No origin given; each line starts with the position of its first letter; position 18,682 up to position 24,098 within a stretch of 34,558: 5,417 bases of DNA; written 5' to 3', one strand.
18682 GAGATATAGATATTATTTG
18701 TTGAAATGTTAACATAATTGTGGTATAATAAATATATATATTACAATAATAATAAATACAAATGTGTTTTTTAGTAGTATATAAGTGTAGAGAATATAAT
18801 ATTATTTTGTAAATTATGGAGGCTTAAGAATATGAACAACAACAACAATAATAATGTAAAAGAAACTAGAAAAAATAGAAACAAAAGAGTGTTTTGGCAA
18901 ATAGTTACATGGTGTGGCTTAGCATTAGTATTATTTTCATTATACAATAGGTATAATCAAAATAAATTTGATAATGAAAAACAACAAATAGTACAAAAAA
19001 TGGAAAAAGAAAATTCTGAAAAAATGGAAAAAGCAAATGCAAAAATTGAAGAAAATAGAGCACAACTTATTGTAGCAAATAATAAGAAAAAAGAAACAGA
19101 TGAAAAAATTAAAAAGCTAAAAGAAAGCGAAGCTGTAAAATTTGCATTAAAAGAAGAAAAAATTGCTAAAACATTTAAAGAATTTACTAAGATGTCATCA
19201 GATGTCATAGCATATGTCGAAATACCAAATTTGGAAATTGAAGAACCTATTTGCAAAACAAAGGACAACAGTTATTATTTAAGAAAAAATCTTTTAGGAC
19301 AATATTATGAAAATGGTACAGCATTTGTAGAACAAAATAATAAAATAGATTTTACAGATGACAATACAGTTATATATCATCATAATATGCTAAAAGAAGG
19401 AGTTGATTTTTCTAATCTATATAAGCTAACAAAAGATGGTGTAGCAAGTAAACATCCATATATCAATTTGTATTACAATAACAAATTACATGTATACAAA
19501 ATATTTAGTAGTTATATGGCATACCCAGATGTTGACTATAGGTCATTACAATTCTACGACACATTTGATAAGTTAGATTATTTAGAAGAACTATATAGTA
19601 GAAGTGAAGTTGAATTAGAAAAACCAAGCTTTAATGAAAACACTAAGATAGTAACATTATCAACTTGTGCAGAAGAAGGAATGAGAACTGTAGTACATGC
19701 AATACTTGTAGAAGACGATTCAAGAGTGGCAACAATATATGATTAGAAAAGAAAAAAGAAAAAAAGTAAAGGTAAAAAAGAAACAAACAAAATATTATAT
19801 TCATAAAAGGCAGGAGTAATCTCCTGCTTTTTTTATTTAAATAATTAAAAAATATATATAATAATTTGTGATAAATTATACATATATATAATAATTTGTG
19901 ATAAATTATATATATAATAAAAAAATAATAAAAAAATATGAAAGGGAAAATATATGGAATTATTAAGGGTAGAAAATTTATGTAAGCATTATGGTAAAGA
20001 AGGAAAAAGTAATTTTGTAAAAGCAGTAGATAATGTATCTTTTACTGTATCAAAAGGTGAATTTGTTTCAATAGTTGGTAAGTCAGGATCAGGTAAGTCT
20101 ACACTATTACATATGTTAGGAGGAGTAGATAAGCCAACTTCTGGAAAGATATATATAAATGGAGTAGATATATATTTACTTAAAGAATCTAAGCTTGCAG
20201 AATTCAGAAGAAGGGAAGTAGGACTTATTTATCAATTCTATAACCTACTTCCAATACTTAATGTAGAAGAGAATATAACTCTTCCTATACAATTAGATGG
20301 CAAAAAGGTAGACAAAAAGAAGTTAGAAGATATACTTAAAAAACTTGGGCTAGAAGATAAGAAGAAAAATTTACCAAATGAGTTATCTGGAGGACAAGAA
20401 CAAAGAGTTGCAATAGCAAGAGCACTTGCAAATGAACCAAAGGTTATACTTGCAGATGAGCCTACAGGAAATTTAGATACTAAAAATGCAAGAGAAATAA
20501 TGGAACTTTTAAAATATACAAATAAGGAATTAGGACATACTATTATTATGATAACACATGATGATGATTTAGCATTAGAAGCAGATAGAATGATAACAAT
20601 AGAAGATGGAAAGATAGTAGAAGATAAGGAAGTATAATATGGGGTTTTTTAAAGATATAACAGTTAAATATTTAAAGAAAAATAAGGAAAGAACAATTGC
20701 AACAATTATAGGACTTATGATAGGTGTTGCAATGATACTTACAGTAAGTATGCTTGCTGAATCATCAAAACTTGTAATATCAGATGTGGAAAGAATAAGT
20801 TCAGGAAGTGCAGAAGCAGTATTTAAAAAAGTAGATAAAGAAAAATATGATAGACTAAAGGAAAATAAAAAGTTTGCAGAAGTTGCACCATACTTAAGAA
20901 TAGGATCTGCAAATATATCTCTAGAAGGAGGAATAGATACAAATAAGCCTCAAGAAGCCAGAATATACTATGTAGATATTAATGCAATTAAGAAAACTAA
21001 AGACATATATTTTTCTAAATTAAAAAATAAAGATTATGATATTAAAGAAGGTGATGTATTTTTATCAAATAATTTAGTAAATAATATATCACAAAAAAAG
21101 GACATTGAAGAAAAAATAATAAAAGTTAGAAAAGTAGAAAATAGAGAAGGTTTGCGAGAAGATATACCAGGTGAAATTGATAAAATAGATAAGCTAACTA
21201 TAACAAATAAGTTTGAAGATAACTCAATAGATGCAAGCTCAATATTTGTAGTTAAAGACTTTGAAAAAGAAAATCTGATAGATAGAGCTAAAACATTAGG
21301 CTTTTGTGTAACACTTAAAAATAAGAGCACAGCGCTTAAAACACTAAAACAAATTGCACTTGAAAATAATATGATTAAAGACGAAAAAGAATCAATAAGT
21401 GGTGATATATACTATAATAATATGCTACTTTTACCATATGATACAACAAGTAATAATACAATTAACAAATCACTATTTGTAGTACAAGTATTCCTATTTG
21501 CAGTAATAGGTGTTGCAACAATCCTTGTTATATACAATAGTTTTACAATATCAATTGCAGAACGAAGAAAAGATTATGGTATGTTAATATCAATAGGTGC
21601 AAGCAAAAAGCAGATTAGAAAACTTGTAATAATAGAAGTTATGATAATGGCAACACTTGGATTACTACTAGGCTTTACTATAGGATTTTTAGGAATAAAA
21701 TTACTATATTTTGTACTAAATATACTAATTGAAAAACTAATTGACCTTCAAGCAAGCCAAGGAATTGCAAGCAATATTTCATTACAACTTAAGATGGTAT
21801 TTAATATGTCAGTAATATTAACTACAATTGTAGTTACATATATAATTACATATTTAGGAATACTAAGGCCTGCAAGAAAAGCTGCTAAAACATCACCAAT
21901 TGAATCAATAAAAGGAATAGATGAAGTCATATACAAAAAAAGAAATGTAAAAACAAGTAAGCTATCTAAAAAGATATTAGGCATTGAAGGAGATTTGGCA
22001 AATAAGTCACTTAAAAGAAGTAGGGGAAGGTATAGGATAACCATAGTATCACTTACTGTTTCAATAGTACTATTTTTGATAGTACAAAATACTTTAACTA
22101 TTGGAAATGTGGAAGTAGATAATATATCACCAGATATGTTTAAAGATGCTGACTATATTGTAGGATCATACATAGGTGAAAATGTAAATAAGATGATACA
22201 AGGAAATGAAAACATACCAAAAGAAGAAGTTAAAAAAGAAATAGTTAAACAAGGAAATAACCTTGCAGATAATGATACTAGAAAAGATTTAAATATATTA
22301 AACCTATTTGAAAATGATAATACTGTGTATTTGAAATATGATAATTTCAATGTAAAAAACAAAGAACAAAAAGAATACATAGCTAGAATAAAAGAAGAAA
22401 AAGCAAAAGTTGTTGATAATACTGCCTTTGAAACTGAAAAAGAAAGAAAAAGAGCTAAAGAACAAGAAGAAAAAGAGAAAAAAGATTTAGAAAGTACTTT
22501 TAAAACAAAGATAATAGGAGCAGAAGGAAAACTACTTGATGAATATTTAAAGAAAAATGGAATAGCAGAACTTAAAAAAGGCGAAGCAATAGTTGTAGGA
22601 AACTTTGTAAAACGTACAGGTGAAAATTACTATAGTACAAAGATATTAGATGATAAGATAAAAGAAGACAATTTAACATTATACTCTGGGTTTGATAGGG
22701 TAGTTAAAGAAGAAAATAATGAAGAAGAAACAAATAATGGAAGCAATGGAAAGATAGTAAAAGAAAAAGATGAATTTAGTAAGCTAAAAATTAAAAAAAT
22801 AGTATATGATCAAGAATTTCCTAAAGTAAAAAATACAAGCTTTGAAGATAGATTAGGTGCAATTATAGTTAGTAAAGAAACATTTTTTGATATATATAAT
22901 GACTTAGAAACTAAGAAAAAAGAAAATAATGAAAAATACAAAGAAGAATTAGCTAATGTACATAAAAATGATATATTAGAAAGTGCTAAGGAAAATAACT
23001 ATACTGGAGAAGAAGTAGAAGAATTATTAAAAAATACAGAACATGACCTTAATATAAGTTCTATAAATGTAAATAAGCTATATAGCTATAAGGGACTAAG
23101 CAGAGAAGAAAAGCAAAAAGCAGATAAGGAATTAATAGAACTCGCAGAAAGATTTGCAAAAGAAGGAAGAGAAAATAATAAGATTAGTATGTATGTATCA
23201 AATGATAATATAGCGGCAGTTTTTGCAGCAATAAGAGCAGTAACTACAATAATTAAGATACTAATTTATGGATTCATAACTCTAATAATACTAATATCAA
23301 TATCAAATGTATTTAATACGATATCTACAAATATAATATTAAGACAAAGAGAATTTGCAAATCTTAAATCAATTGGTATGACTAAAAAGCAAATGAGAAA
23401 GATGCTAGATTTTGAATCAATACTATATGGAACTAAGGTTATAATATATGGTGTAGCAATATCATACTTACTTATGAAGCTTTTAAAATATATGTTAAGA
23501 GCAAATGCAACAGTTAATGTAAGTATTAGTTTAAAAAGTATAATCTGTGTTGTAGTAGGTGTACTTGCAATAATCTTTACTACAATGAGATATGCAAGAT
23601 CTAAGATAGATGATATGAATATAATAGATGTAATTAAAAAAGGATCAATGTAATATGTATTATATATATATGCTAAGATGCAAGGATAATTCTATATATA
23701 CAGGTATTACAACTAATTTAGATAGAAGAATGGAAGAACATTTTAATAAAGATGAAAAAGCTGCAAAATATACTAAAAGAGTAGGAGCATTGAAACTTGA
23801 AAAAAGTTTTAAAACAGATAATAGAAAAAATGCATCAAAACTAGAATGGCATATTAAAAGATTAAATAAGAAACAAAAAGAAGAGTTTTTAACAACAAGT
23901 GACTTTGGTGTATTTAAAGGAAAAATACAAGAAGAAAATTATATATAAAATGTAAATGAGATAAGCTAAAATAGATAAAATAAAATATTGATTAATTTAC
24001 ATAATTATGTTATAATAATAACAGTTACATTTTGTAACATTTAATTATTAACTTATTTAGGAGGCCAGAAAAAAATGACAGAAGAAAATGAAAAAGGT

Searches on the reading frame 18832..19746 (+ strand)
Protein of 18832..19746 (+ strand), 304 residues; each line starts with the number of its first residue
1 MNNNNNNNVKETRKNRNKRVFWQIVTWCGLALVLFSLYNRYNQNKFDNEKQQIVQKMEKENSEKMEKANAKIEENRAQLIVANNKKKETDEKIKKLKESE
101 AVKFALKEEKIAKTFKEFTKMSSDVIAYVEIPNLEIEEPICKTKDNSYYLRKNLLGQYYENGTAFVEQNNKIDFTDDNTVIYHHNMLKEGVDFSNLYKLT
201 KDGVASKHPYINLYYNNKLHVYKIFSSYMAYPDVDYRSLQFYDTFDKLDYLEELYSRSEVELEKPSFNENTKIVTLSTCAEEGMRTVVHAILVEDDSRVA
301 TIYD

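Call 38: search_protein_families(library=pfam, proteins=[window:18832-19746:+], max_evalue=0.001)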
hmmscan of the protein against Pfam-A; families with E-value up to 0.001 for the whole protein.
window:18832-19746:+ (304 aa): 1 family
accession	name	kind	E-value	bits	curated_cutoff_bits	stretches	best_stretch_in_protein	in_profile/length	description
PF04203.18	Sortase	-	2.6e-10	40.5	26.6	1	129-292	1-124/125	Sortase domain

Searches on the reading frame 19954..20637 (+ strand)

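Call 38: search_protein_families(library=pfam, proteins=[window:19954-20637:+], max_evalue=0.001)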
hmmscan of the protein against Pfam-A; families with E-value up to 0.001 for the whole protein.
window:19954-20637:+ (227 aa): 5 families
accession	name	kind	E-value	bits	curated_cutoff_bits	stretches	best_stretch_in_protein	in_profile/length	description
PF00005.33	ABC_tran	-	1.5e-38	132.9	25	1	26-171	2-136/137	ABC transporter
PF02463.25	SMC_N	-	2e-10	40.9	40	1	111-217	110-212/220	RecF/RecN/SMC N terminal domain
PF13304.12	AAA_21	-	1.9e-07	31.9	27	1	109-204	197-300/304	AAA domain, putative AbiEii toxin, Type IV TA system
PF13555.12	AAA_29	-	0.00039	20.5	27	1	26-52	13-39/61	P-loop containing region of AAA domain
PF13401.12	AAA_22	-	0.00065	20.5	27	0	36-188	6-110/130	AAA domain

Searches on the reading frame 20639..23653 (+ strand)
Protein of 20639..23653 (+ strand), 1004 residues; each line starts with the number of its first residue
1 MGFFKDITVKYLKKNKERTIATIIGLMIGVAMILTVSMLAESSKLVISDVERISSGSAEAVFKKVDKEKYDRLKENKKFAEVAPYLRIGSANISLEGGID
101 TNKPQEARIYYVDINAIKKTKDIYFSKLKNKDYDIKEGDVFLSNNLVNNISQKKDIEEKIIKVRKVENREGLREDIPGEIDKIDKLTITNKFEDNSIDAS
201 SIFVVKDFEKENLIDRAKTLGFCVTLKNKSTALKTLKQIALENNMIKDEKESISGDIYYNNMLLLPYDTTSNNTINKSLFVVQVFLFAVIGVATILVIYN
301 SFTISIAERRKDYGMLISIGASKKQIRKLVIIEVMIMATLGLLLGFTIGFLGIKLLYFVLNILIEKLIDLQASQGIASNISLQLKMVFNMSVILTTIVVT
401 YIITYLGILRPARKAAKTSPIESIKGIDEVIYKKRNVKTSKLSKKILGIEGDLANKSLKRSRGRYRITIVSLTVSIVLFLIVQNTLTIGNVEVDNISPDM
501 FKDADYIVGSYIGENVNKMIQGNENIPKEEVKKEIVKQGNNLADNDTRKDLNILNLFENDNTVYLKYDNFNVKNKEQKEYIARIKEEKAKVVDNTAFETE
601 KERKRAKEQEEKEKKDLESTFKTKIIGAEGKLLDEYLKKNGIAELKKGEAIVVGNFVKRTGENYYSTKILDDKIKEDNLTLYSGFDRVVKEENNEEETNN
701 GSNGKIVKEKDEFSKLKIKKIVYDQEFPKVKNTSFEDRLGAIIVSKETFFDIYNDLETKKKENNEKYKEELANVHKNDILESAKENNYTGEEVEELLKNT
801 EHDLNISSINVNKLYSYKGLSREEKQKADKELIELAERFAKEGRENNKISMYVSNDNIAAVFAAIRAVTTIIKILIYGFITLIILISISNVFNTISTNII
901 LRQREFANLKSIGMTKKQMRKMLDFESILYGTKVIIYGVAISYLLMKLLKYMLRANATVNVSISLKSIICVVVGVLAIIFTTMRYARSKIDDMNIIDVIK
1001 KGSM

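Call 38: search_protein_families(library=pfam, proteins=[window:20639-23653:+], max_evalue=0.001)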
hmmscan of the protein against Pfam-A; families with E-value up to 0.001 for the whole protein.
window:20639-23653:+ (1004 aa): 2 families
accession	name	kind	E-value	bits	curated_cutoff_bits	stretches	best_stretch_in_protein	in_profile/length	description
PF02687.27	FtsX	-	1.2e-31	109.7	25.5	2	879-990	3-115/120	FtsX-like permease C-terminal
PF12832.13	MFS_1_like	-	1.3e-05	24.8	25.2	1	861-980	69-173/373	MFS_1 like family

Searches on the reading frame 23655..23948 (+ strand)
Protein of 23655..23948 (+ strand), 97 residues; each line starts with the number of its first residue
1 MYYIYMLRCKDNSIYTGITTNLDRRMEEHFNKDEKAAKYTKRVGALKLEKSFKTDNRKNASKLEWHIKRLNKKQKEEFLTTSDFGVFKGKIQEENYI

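Call 3: search_protein_families(library=pfam, proteins=[window:23655-23948:+], max_evalue=1)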
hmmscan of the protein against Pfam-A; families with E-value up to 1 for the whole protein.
window:23655-23948:+ (97 aa): 4 families
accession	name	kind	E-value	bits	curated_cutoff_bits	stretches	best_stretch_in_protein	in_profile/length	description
PF01541.30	GIY-YIG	-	1.1e-17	64.5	22.6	1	1-76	1-77/78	GIY-YIG catalytic domain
PF10544.15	T5orf172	-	0.0011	19.8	20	1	3-73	2-69/101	T5orf172 domain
PF20815.3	GIY_YIG_2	-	0.0026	18.2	22.4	1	12-76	32-99/153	GIY-YIG catalytic domain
PF01986.22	DUF123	-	0.2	12.6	25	1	14-78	9-53/95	Domain of unknown function DUF123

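Call 4: search_protein_families(library=ncbifam, proteins=[window:23655-23948:+], max_evalue=1)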
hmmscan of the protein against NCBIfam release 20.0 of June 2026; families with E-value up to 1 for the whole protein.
window:23655-23948:+ (97 aa): 5 families
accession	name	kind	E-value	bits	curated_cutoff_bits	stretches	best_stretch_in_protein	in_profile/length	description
TIGR01453.1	grpIintron_endo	subfamily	0.00031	20.8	56.05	1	4-47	4-41/215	group I intron endonuclease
NF011261.0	PRK14667.1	equivalog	0.016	13.8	818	1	4-65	19-80/567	excinuclease ABC subunit C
NF005906.0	PRK07883.1-4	equivalog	0.086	11.1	495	1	5-41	220-256/563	DEDD exonuclease domain-containing protein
TIGR00118.1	acolac_lg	equivalog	0.094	11.1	538.35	1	17-85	317-385/557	biosynthetic-type acetolactate synthase large subunit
NF005905.0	PRK07883.1-3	equivalog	0.12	10.9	508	1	4-43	229-269/581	DEDD exonuclease domain-containing protein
